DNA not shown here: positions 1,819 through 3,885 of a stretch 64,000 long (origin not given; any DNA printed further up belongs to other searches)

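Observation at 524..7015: Ech-type [NiFe] hydrogenase operon in which the NuoC/EchD subunit is fused to a GltD/NfnB-like NAD(P)H:FAD iron-sulfur oxidoreductase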

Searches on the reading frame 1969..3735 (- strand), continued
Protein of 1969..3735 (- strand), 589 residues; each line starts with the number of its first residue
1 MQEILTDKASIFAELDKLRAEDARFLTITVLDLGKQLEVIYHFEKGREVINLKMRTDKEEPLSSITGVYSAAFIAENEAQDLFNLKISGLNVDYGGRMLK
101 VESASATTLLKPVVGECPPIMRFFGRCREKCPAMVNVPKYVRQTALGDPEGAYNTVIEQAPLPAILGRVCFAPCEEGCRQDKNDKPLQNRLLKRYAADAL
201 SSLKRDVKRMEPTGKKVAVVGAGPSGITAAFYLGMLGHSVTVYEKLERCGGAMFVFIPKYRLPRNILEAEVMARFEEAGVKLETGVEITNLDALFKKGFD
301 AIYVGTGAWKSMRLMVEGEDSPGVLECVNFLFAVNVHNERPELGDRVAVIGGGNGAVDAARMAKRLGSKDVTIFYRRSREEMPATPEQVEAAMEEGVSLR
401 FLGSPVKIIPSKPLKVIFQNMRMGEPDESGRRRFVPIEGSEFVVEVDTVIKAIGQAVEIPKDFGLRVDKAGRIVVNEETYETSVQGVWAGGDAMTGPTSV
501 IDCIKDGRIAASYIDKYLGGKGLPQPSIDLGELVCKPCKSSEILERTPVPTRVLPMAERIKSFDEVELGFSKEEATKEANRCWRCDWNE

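Call 6: find_homologous_proteins(query=window:1969-3735:-, max_evalue=0.00001)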
Query window:1969-3735:- (589 aa): 6547 proteins with E <= 0.00001 among 8000 candidates; the best 120 are listed.
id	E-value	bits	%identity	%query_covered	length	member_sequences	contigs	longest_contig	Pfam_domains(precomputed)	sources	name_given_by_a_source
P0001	0.0e+0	1262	94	100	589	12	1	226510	PF01266.31,PF13450.13,PF14691.12,PF00329.26,PF07992.21,PF00070.34,PF13738.13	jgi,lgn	jgi:NADPH-dependent glutamate synthase beta subunit-like oxidoreductase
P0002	0.0e+0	1172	86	100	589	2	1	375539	PF01266.31,PF13450.13,PF14691.12,PF00329.26,PF07992.21,PF00070.34,PF13738.13,PF12831.14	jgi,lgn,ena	-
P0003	4.5e-253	859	64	99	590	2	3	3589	PF01266.31,PF13450.13,PF14691.12,PF00329.26,PF07992.21,PF00070.34,PF13738.13,PF12831.14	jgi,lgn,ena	-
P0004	2.9e-249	846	63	100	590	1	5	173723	PF01266.31,PF13450.13,PF14691.12,PF00329.26,PF07992.21,PF00070.34,PF13738.13,PF12831.14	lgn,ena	-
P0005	3.0e-249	846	63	100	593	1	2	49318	PF01266.31,PF13450.13,PF14691.12,PF00329.26,PF07992.21,PF00070.34,PF13738.13,PF12831.14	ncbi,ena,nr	ncbi:FAD-dependent oxidoreductase [Candidatus Bathyarchaeota archaeon]|nr:FAD-dependent oxidoreducta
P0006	2.1e-248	844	63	100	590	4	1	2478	PF01266.31,PF13450.13,PF14691.12,PF00329.26,PF07992.21,PF00070.34,PF13738.13,PF12831.14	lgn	-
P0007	1.4e-247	841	61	100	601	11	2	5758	PF01946.24,PF01266.31,PF13450.13,PF14691.12,PF00329.26,PF07992.21,PF00070.34,PF13738.13,PF12831.14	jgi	jgi:NADPH-dependent glutamate synthase beta subunit-like oxidoreductase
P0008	1.1e-246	838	63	100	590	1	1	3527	PF01266.31,PF13450.13,PF14691.12,PF00329.26,PF07992.21,PF00070.34,PF13738.13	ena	-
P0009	9.3e-246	835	62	100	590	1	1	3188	PF01266.31,PF13450.13,PF14691.12,PF00329.26,PF07992.21,PF00070.34,PF13738.13,PF12831.14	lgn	-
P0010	1.1e-245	835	62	99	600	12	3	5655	PF13450.13,PF07992.21,PF00070.34,PF03486.21,PF01134.29,PF12831.14,PF01946.24,PF01266.31,PF14691.12,PF00890.31,PF00329.26,PF13738.13,PF01262.28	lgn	-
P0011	7.6e-238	809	59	100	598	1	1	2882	PF01266.31,PF13450.13,PF14691.12,PF00329.26,PF07992.21,PF00070.34,PF13738.13,PF12831.14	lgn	-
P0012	1.3e-237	808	59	100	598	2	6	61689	PF01266.31,PF13450.13,PF14691.12,PF00329.26,PF07992.21,PF00070.34,PF13738.13,PF12831.14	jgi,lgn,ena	jgi:NADPH-dependent glutamate synthase beta subunit-like oxidoreductase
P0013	2.9e-237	807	59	100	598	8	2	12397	PF01266.31,PF13450.13,PF14691.12,PF00329.26,PF07992.21,PF00070.34,PF13738.13,PF12831.14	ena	-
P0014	9.9e-237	805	59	100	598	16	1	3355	PF01266.31,PF13450.13,PF14691.12,PF00329.26,PF07992.21,PF00070.34,PF13738.13,PF12831.14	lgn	-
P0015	2.6e-236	804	59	100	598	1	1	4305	PF01266.31,PF13450.13,PF14691.12,PF00329.26,PF07992.21,PF00070.34,PF13738.13,PF12831.14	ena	-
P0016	3.1e-236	803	61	99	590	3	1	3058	PF01946.24,PF01266.31,PF13450.13,PF14691.12,PF00329.26,PF07992.21,PF00070.34,PF13738.13,PF12831.14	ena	-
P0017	8.7e-236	802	59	100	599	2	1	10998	PF01266.31,PF13450.13,PF14691.12,PF00329.26,PF07992.21,PF00070.34,PF13738.13,PF12831.14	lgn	-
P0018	1.8e-235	801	59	100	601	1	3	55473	PF01266.31,PF13450.13,PF14691.12,PF00329.26,PF07992.21,PF00070.34,PF13738.13,PF12831.14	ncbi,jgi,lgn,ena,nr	ncbi:MAG TPA: FAD-dependent oxidoreductase [Patescibacteria group bacterium]|nr:FAD-dependent oxidor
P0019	1.3e-234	798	59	100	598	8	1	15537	PF01946.24,PF01266.31,PF13450.13,PF14691.12,PF00890.31,PF00329.26,PF07992.21,PF00070.34,PF13738.13,PF12831.14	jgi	jgi:NADPH-dependent glutamate synthase beta subunit-like oxidoreductase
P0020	3.6e-233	793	58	99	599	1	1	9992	PF01946.24,PF01266.31,PF13450.13,PF14691.12,PF00329.26,PF07992.21,PF00070.34,PF13738.13,PF03486.21,PF12831.14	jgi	jgi:NADPH-dependent glutamate synthase beta subunit-like oxidoreductase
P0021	1.3e-232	791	60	100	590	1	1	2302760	PF01266.31,PF13450.13,PF14691.12,PF00329.26,PF07992.21,PF00070.34,PF13738.13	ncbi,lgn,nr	ncbi:MAG: FAD-dependent oxidoreductase [Candidatus Bathyarchaeota archaeon]|nr:MAG: FAD-dependent ox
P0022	2.7e-232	790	58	99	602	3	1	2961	PF01946.24,PF01266.31,PF13450.13,PF14691.12,PF00329.26,PF07992.21,PF00070.34,PF13738.13,PF03486.21,PF12831.14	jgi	jgi:NADPH-dependent glutamate synthase beta subunit-like oxidoreductase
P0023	5.0e-232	789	59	99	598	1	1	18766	PF01946.24,PF01266.31,PF13450.13,PF14691.12,PF00329.26,PF07992.21,PF00070.34,PF13738.13,PF12831.14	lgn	-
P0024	5.2e-232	789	59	100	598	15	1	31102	PF01946.24,PF01266.31,PF13450.13,PF14691.12,PF00329.26,PF07992.21,PF00070.34,PF13738.13,PF03486.21,PF01134.29,PF12831.14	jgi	jgi:NADPH-dependent glutamate synthase beta subunit-like oxidoreductase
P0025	3.4e-231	787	59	100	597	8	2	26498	PF01946.24,PF01266.31,PF13450.13,PF14691.12,PF00329.26,PF07992.21,PF00070.34,PF13738.13,PF12831.14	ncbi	-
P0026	1.0e-230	785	58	99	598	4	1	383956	PF01946.24,PF01266.31,PF13450.13,PF14691.12,PF00329.26,PF07992.21,PF00070.34,PF13738.13,PF03486.21,PF01262.28,PF12831.14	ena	-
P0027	1.1e-230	785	59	99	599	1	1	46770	PF01946.24,PF01266.31,PF13450.13,PF14691.12,PF00329.26,PF07992.21,PF00070.34,PF13738.13,PF03486.21,PF12831.14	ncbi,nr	ncbi:MAG: FAD-dependent oxidoreductase [Candidatus Bathyarchaeota archaeon]|nr:FAD-dependent oxidore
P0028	1.1e-230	785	59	99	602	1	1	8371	PF01946.24,PF01266.31,PF13450.13,PF14691.12,PF00329.26,PF07992.21,PF00070.34,PF13738.13,PF03486.21,PF12831.14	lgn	-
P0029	1.2e-230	785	57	100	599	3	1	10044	PF01946.24,PF01266.31,PF13450.13,PF14691.12,PF00329.26,PF07992.21,PF00070.34,PF13738.13,PF03486.21,PF12831.14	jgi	jgi:NADPH-dependent glutamate synthase beta subunit-like oxidoreductase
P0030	9.5e-230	782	57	100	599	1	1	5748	PF01266.31,PF13450.13,PF14691.12,PF00329.26,PF07992.21,PF00070.34,PF13738.13,PF12831.14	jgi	jgi:NADPH-dependent glutamate synthase beta subunit-like oxidoreductase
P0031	1.4e-229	781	58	99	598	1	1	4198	PF01946.24,PF01266.31,PF13450.13,PF14691.12,PF00329.26,PF07992.21,PF00070.34,PF13738.13,PF03486.21,PF01262.28,PF12831.14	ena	-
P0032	3.0e-229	780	57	99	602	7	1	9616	PF01946.24,PF01266.31,PF13450.13,PF14691.12,PF00329.26,PF07992.21,PF00070.34,PF13738.13,PF03486.21,PF01262.28,PF12831.14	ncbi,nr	ncbi:TPA: FAD-dependent oxidoreductase [Candidatus Bathyarchaeota archaeon]|nr:FAD-dependent oxidore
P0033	4.2e-229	780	58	99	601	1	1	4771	PF01946.24,PF01266.31,PF13450.13,PF14691.12,PF00329.26,PF07992.21,PF00070.34,PF13738.13,PF03486.21,PF12831.14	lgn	-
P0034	5.1e-229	780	57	99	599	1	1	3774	PF01266.31,PF13450.13,PF14691.12,PF00329.26,PF07992.21,PF00070.34,PF13738.13,PF03486.21,PF12831.14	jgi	jgi:NADPH-dependent glutamate synthase beta subunit-like oxidoreductase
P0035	5.6e-229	779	59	100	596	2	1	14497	PF13450.13,PF14691.12,PF00329.26,PF07992.21,PF00070.34,PF13738.13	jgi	-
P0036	6.8e-229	779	58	99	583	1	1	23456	PF01946.24,PF01266.31,PF13450.13,PF14691.12,PF00329.26,PF07992.21,PF00070.34,PF13738.13,PF03486.21,PF12831.14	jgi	jgi:NADPH-dependent glutamate synthase beta subunit-like oxidoreductase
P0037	1.1e-227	775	58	100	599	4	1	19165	PF01266.31,PF13450.13,PF14691.12,PF00329.26,PF07992.21,PF00070.34,PF13738.13,PF03486.21,PF01262.28,PF12831.14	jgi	-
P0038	3.2e-226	770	56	100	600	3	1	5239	PF01946.24,PF01266.31,PF13450.13,PF14691.12,PF00329.26,PF07992.21,PF00070.34,PF13738.13,PF03486.21,PF01262.28,PF12831.14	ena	-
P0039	7.8e-226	769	59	99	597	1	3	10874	PF01266.31,PF13450.13,PF14691.12,PF00329.26,PF07992.21,PF00070.34,PF13738.13,PF12831.14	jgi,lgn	jgi:formate dehydrogenase major subunit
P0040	1.5e-225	768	56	100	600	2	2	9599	PF13450.13,PF07992.21,PF00070.34,PF03486.21,PF01134.29,PF12831.14,PF01946.24,PF01266.31,PF14691.12,PF00329.26,PF13738.13,PF01262.28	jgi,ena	-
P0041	1.8e-225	768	57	100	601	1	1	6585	PF01266.31,PF13450.13,PF14691.12,PF00329.26,PF07992.21,PF00070.34,PF13738.13,PF03486.21,PF12831.14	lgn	-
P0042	8.3e-225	766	57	100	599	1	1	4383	PF01266.31,PF13450.13,PF14691.12,PF00329.26,PF07992.21,PF00070.34,PF13738.13,PF12831.14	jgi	-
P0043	8.9e-225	766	57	100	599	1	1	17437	PF01266.31,PF13450.13,PF14691.12,PF00329.26,PF07992.21,PF00070.34,PF13738.13,PF12831.14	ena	-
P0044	2.6e-224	764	56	100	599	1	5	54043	PF01266.31,PF13450.13,PF14691.12,PF00329.26,PF07992.21,PF00070.34,PF13738.13,PF12831.14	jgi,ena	jgi:NADPH-dependent glutamate synthase beta subunit-like oxidoreductase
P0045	4.5e-224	763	56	100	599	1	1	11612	PF01266.31,PF13450.13,PF14691.12,PF00329.26,PF07992.21,PF00070.34,PF13738.13,PF12831.14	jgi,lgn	jgi:NADPH-dependent glutamate synthase beta subunit-like oxidoreductase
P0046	5.2e-224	763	58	100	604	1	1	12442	PF01946.24,PF01266.31,PF13450.13,PF14691.12,PF00329.26,PF07992.21,PF00070.34,PF13738.13,PF01262.28,PF12831.14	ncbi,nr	ncbi:MAG: FAD-dependent oxidoreductase [Candidatus Verstraetearchaeota archaeon]|nr:FAD-dependent ox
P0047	1.3e-223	762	55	100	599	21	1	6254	PF01266.31,PF13450.13,PF14691.12,PF00329.26,PF07992.21,PF00070.34,PF13738.13,PF01262.28,PF01134.29,PF12831.14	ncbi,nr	ncbi:MAG: FAD-dependent oxidoreductase [Candidatus Bathyarchaeota archaeon]|nr:FAD-dependent oxidore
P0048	1.6e-223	761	56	100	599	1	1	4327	PF01266.31,PF13450.13,PF14691.12,PF00329.26,PF07992.21,PF00070.34,PF13738.13,PF03486.21,PF01262.28,PF12831.14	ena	-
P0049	3.4e-223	760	55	100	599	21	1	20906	PF01266.31,PF13450.13,PF14691.12,PF00329.26,PF07992.21,PF00070.34,PF13738.13,PF12831.14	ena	-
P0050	1.2e-222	759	55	100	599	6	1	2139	PF01266.31,PF13450.13,PF14691.12,PF00329.26,PF07992.21,PF00070.34,PF13738.13,PF12831.14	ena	-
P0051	3.3e-222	757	56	100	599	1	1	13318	PF13450.13,PF14691.12,PF00329.26,PF07992.21,PF00070.34,PF13738.13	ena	-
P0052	8.6e-222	756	55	100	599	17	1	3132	PF01266.31,PF13450.13,PF14691.12,PF00329.26,PF07992.21,PF00070.34,PF13738.13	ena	-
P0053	1.8e-221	755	57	100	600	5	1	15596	PF01266.31,PF13450.13,PF14691.12,PF00329.26,PF07992.21,PF00070.34,PF13738.13,PF03486.21,PF12831.14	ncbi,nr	ncbi:hypothetical protein FJY84_00685 [Candidatus Bathyarchaeota archaeon]|nr:hypothetical protein [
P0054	3.9e-221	754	56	100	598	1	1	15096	PF01266.31,PF13450.13,PF14691.12,PF00329.26,PF07992.21,PF00070.34,PF13738.13,PF01262.28,PF12831.14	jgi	jgi:NADPH-dependent glutamate synthase beta subunit-like oxidoreductase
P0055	6.5e-221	753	56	100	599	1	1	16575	PF01266.31,PF13450.13,PF14691.12,PF00329.26,PF07992.21,PF00070.34,PF13738.13,PF12831.14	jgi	jgi:NADPH-dependent glutamate synthase beta subunit-like oxidoreductase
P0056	4.0e-220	750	55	100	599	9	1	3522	PF01266.31,PF13450.13,PF14691.12,PF00329.26,PF07992.21,PF00070.34,PF13738.13,PF12831.14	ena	-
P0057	9.3e-220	749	58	98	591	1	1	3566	PF01266.31,PF13450.13,PF14691.12,PF00329.26,PF07992.21,PF00070.34,PF13738.13,PF03486.21,PF01262.28,PF12831.14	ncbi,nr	ncbi:MAG: FAD-dependent oxidoreductase [Candidatus Methanomethylicus sp.]|nr:FAD-dependent oxidoredu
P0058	3.7e-219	747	54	100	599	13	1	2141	PF01266.31,PF13450.13,PF14691.12,PF00329.26,PF07992.21,PF00070.34,PF13738.13,PF12831.14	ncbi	-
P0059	1.1e-218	745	57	98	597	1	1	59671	PF01266.31,PF13450.13,PF14691.12,PF00329.26,PF07992.21,PF00070.34,PF13738.13,PF12831.14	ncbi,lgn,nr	ncbi:FAD-dependent oxidoreductase [Candidatus Bathyarchaeota archaeon]|nr:FAD-dependent oxidoreducta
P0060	5.9e-218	743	54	100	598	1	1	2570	PF01266.31,PF13450.13,PF14691.12,PF00329.26,PF07992.21,PF00070.34,PF13738.13,PF12831.14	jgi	jgi:NADPH-dependent glutamate synthase beta subunit-like oxidoreductase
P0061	7.2e-218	743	57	100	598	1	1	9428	PF01266.31,PF13450.13,PF14691.12,PF00329.26,PF07992.21,PF00070.34,PF13738.13,PF03486.21,PF12831.14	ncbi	-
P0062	4.8e-217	740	57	99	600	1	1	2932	PF01266.31,PF13450.13,PF14691.12,PF07992.21,PF00070.34,PF13738.13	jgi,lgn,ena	-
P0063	9.4e-214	729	55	100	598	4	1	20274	PF01946.24,PF01266.31,PF13450.13,PF14691.12,PF00329.26,PF07992.21,PF00070.34,PF13738.13,PF01262.28,PF12831.14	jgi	jgi:NADPH-dependent glutamate synthase beta subunit-like oxidoreductase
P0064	1.2e-213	729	57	98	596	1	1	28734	PF13241.13,PF13450.13,PF07992.21,PF00070.34,PF03486.21,PF01134.29,PF12831.14,PF01266.31,PF14691.12,PF00329.26,PF13738.13,PF01262.28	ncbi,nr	ncbi:MAG: FAD-dependent oxidoreductase [Candidatus Bathyarchaeota archaeon]|nr:FAD-dependent oxidore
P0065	3.0e-213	728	55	98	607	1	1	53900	PF01946.24,PF01266.31,PF13450.13,PF14691.12,PF00890.31,PF00329.26,PF07992.21,PF00070.34,PF13738.13,PF03486.21,PF12831.14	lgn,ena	-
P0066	1.7e-211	722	56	98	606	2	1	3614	PF13450.13,PF07992.21,PF00070.34,PF03486.21,PF01134.29,PF12831.14,PF01946.24,PF01266.31,PF14691.12,PF00890.31,PF00329.26,PF13738.13,PF01262.28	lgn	-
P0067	4.5e-211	720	55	99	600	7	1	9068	PF01266.31,PF13450.13,PF14691.12,PF07992.21,PF00070.34,PF13738.13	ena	-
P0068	2.2e-208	711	55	100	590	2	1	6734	PF01266.31,PF13450.13,PF14691.12,PF00329.26,PF07992.21,PF00070.34,PF13738.13,PF01262.28,PF12831.14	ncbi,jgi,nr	ncbi:MAG: hypothetical protein DRO46_01380 [Candidatus Hecatellales archaeon]|nr:MAG: hypothetical p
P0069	7.6e-208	710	54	100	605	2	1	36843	PF13450.13,PF07992.21,PF00070.34,PF03486.21,PF01134.29,PF12831.14,PF01946.24,PF01266.31,PF14691.12,PF00890.31,PF00329.26,PF13738.13,PF01262.28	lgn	-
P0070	1.9e-204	698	54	100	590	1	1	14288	PF01266.31,PF13450.13,PF14691.12,PF00329.26,PF07992.21,PF00070.34,PF13738.13,PF01262.28,PF12831.14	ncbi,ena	-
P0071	3.9e-204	697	54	100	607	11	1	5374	PF13450.13,PF07992.21,PF00070.34,PF03486.21,PF01134.29,PF12831.14,PF01946.24,PF01266.31,PF14691.12,PF00890.31,PF00329.26,PF13738.13,PF01262.28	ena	-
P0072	4.7e-203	694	55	98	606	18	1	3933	PF01266.31,PF13450.13,PF14691.12,PF00890.31,PF00329.26,PF07992.21,PF00070.34,PF13738.13,PF03486.21,PF01262.28,PF12831.14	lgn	-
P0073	2.3e-202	692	53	100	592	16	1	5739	PF01946.24,PF01266.31,PF13450.13,PF14691.12,PF00329.26,PF07992.21,PF00070.34,PF13738.13,PF03486.21,PF01262.28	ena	-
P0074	1.0e-201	689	54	100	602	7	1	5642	PF01946.24,PF01266.31,PF13450.13,PF14691.12,PF00329.26,PF07992.21,PF00070.34,PF13738.13,PF01262.28,PF12831.14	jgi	-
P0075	7.1e-201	687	56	99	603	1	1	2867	PF13450.13,PF07992.21,PF00070.34,PF03486.21,PF01134.29,PF12831.14,PF01946.24,PF01266.31,PF14691.12,PF00329.26,PF13738.13,PF01262.28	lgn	-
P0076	7.8e-201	687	56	98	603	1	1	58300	PF01266.31,PF13450.13,PF14691.12,PF00890.31,PF00329.26,PF07992.21,PF00070.34,PF13738.13,PF03486.21,PF01262.28,PF12831.14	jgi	-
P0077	1.6e-200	686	54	98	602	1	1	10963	PF01946.24,PF01266.31,PF13450.13,PF14691.12,PF00890.31,PF00329.26,PF07992.21,PF00070.34,PF13738.13,PF03486.21,PF12831.14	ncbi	-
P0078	2.9e-200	685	56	100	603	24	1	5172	PF01946.24,PF01266.31,PF13450.13,PF14691.12,PF00890.31,PF00329.26,PF07992.21,PF00070.34,PF13738.13,PF03486.21,PF12831.14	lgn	-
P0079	7.0e-200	683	53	99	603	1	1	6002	PF13450.13,PF07992.21,PF00070.34,PF03486.21,PF01134.29,PF12831.14,PF01946.24,PF01266.31,PF14691.12,PF00890.31,PF00329.26,PF13738.13,PF01262.28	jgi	jgi:NADPH-dependent glutamate synthase beta subunit-like oxidoreductase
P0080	7.9e-200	683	55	100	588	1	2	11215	PF01946.24,PF01266.31,PF13450.13,PF14691.12,PF00329.26,PF07992.21,PF00070.34,PF13738.13,PF01262.28,PF12831.14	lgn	-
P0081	1.1e-199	683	53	100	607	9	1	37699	PF01266.31,PF13450.13,PF14691.12,PF00890.31,PF00329.26,PF07992.21,PF00070.34,PF13738.13,PF03486.21,PF01262.28,PF12831.14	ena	-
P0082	1.3e-199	682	52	100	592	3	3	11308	PF13450.13,PF07992.21,PF00070.34,PF03486.21,PF01134.29,PF12831.14,PF01946.24,PF01266.31,PF14691.12,PF00329.26,PF13738.13,PF01262.28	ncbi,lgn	ncbi:MAG: FAD-dependent oxidoreductase [Nitrososphaeria archaeon]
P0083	6.0e-199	680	54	98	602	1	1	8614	PF01946.24,PF01266.31,PF13450.13,PF14691.12,PF00890.31,PF00329.26,PF07992.21,PF00070.34,PF13738.13,PF03486.21,PF12831.14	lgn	-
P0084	9.0e-199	680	54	98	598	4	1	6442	PF13450.13,PF07992.21,PF00070.34,PF03486.21,PF01134.29,PF12831.14,PF01946.24,PF01266.31,PF14691.12,PF00890.31,PF00329.26,PF13738.13,PF01262.28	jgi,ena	-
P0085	9.7e-199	680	54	98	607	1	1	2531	PF13450.13,PF07992.21,PF00070.34,PF03486.21,PF12831.14,PF01946.24,PF01266.31,PF14691.12,PF00890.31,PF00329.26,PF13738.13,PF01262.28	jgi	jgi:NADPH-dependent glutamate synthase beta subunit-like oxidoreductase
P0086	9.8e-199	680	53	100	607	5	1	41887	PF01266.31,PF13450.13,PF14691.12,PF00329.26,PF07992.21,PF00070.34,PF13738.13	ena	-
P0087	1.1e-198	679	54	100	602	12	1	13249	PF01266.31,PF13450.13,PF14691.12,PF00329.26,PF07992.21,PF00070.34,PF13738.13,PF01262.28,PF12831.14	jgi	jgi:NADPH-dependent glutamate synthase beta subunit-like oxidoreductase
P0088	1.5e-198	679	54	100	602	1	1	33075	PF01266.31,PF13450.13,PF14691.12,PF00329.26,PF07992.21,PF00070.34,PF13738.13,PF03486.21,PF01262.28,PF12831.14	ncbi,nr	ncbi:FAD-dependent oxidoreductase [Candidatus Bathyarchaeota archaeon]|nr:FAD-dependent oxidoreducta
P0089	1.8e-198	679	56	99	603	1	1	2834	PF13450.13,PF07992.21,PF00070.34,PF03486.21,PF01134.29,PF12831.14,PF01266.31,PF14691.12,PF00890.31,PF00329.26,PF13738.13,PF01262.28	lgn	-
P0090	2.5e-198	678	55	98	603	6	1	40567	PF01946.24,PF01266.31,PF13450.13,PF14691.12,PF00890.31,PF00329.26,PF07992.21,PF13738.13,PF12831.14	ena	-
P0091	3.4e-198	678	54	100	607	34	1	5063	PF01946.24,PF01266.31,PF13450.13,PF14691.12,PF00329.26,PF07992.21,PF00070.34,PF13738.13,PF03486.21,PF12831.14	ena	-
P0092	6.9e-198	677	55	97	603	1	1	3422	PF13450.13,PF07992.21,PF00070.34,PF03486.21,PF01134.29,PF12831.14,PF01266.31,PF14691.12,PF00890.31,PF00329.26,PF13738.13,PF01262.28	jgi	-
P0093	9.7e-198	676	54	100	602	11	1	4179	PF13450.13,PF07992.21,PF00070.34,PF03486.21,PF01134.29,PF01494.26,PF12831.14,PF01946.24,PF01266.31,PF14691.12,PF00890.31,PF00329.26,PF13738.13,PF01262.28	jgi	-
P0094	1.2e-197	676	53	100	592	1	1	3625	PF13241.13,PF13450.13,PF07992.21,PF00070.34,PF03486.21,PF01134.29,PF01946.24,PF01266.31,PF14691.12,PF00329.26,PF13738.13,PF01262.28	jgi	-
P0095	1.6e-197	676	56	98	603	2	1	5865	PF01266.31,PF13450.13,PF14691.12,PF00329.26,PF07992.21,PF00070.34,PF13738.13,PF12831.14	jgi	jgi:NADPH-dependent glutamate synthase beta subunit-like oxidoreductase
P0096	2.1e-197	675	52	100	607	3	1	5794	PF13450.13,PF07992.21,PF00070.34,PF03486.21,PF12831.14,PF01946.24,PF01266.31,PF14691.12,PF00890.31,PF00329.26,PF13738.13,PF01262.28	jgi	-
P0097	2.1e-197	675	54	98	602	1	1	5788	PF13450.13,PF07992.21,PF00070.34,PF03486.21,PF01134.29,PF12831.14,PF01946.24,PF01266.31,PF14691.12,PF00890.31,PF00329.26,PF13738.13,PF01262.28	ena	-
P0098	3.1e-197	675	55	98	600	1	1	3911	PF13450.13,PF07992.21,PF00070.34,PF03486.21,PF01134.29,PF12831.14,PF01266.31,PF14691.12,PF00890.31,PF00329.26,PF13738.13,PF01262.28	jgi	-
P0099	3.3e-197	675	54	100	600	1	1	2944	PF13450.13,PF07992.21,PF00070.34,PF03486.21,PF01134.29,PF12831.14,PF01946.24,PF01266.31,PF14691.12,PF00890.31,PF00329.26,PF13738.13,PF01262.28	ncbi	-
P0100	4.0e-197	674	52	100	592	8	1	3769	PF01946.24,PF01266.31,PF13450.13,PF14691.12,PF00329.26,PF07992.21,PF00070.34,PF13738.13,PF03486.21,PF01262.28,PF12831.14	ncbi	ncbi:MAG: FAD-dependent oxidoreductase [Candidatus Hecatellaceae archaeon]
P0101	9.9e-197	673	54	98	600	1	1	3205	PF13450.13,PF07992.21,PF00070.34,PF03486.21,PF01134.29,PF12831.14,PF01946.24,PF01266.31,PF14691.12,PF00890.31,PF00329.26,PF13738.13,PF01262.28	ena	-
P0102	1.1e-196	673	54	99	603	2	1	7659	PF13450.13,PF07992.21,PF00070.34,PF03486.21,PF01134.29,PF12831.14,PF01266.31,PF14691.12,PF00890.31,PF00329.26,PF13738.13,PF01262.28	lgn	-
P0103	2.1e-196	672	55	98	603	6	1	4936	PF01266.31,PF13450.13,PF14691.12,PF00329.26,PF07992.21,PF00070.34,PF13738.13,PF12831.14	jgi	jgi:formate dehydrogenase beta subunit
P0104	2.4e-196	672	53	100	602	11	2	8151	PF01266.31,PF13450.13,PF14691.12,PF00329.26,PF07992.21,PF00070.34,PF13738.13,PF12831.14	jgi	-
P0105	4.6e-196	671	54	100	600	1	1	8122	PF13450.13,PF07992.21,PF00070.34,PF03486.21,PF01134.29,PF12831.14,PF01946.24,PF01266.31,PF14691.12,PF00890.31,PF00329.26,PF13738.13,PF01262.28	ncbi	-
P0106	5.9e-196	670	54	98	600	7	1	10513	PF13450.13,PF07992.21,PF00070.34,PF03486.21,PF01134.29,PF12831.14,PF01946.24,PF01266.31,PF14691.12,PF00890.31,PF00329.26,PF13738.13,PF01262.28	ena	-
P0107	6.2e-196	670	54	98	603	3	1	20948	PF01266.31,PF13450.13,PF14691.12,PF00890.31,PF00329.26,PF07992.21,PF00070.34,PF13738.13,PF01262.28,PF01134.29,PF12831.14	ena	-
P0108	7.9e-196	670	52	98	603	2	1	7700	PF13450.13,PF07992.21,PF00070.34,PF03486.21,PF01134.29,PF12831.14,PF01266.31,PF14691.12,PF00890.31,PF00329.26,PF13738.13,PF01262.28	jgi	jgi:NADPH-dependent glutamate synthase beta subunit-like oxidoreductase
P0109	1.5e-195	669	54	99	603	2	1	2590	PF01266.31,PF13450.13,PF14691.12,PF00890.31,PF00329.26,PF07992.21,PF00070.34,PF13738.13,PF01262.28,PF01134.29,PF12831.14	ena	-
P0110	6.5e-195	667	55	98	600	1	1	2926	PF13450.13,PF07992.21,PF00070.34,PF03486.21,PF01134.29,PF12831.14,PF01946.24,PF01266.31,PF14691.12,PF00890.31,PF00329.26,PF13738.13,PF01262.28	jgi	-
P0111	8.0e-195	667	53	99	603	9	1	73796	PF13450.13,PF07992.21,PF00070.34,PF03486.21,PF01134.29,PF01494.26,PF12831.14,PF01266.31,PF14691.12,PF00890.31,PF00329.26,PF13738.13,PF01262.28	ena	-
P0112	8.2e-195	667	53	99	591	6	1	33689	PF01266.31,PF13450.13,PF14691.12,PF00329.26,PF07992.21,PF00070.34,PF13738.13,PF01262.28,PF12831.14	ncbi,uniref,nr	ncbi:MAG: hypothetical protein DRJ31_01565 [Candidatus Methanomethylicota archaeon]|uniref:FAD-depen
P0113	1.1e-194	666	54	98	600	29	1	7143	PF13450.13,PF07992.21,PF00070.34,PF03486.21,PF01134.29,PF12831.14,PF01946.24,PF01266.31,PF14691.12,PF00890.31,PF00329.26,PF13738.13,PF01262.28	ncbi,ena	-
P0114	1.6e-194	666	54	98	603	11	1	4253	PF01266.31,PF13450.13,PF14691.12,PF00890.31,PF00329.26,PF07992.21,PF00070.34,PF13738.13,PF03486.21,PF01134.29,PF12831.14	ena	-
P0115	2.6e-194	665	54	98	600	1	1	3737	PF13450.13,PF07992.21,PF00070.34,PF03486.21,PF01134.29,PF12831.14,PF01946.24,PF01266.31,PF14691.12,PF00890.31,PF00329.26,PF13738.13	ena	-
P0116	4.0e-194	664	54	98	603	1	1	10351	PF01266.31,PF13450.13,PF14691.12,PF00890.31,PF00329.26,PF07992.21,PF00070.34,PF13738.13,PF01262.28,PF12831.14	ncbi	-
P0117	7.4e-194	663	53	99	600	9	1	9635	PF13450.13,PF07992.21,PF00070.34,PF03486.21,PF01134.29,PF01494.26,PF12831.14,PF01946.24,PF01266.31,PF14691.12,PF00890.31,PF00329.26,PF13738.13,PF01262.28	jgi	jgi:NADPH-dependent glutamate synthase beta subunit-like oxidoreductase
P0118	7.7e-194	663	54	98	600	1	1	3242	PF13450.13,PF07992.21,PF00070.34,PF03486.21,PF01134.29,PF12831.14,PF01946.24,PF01266.31,PF14691.12,PF00890.31,PF00329.26,PF13738.13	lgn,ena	-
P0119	2.6e-193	662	54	99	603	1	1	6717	PF01266.31,PF13450.13,PF14691.12,PF00329.26,PF07992.21,PF00070.34,PF13738.13,PF12831.14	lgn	-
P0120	3.0e-193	661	54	98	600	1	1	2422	PF01946.24,PF01266.31,PF13450.13,PF14691.12,PF00329.26,PF07992.21,PF00070.34,PF13738.13,PF03486.21,PF12831.14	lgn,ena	-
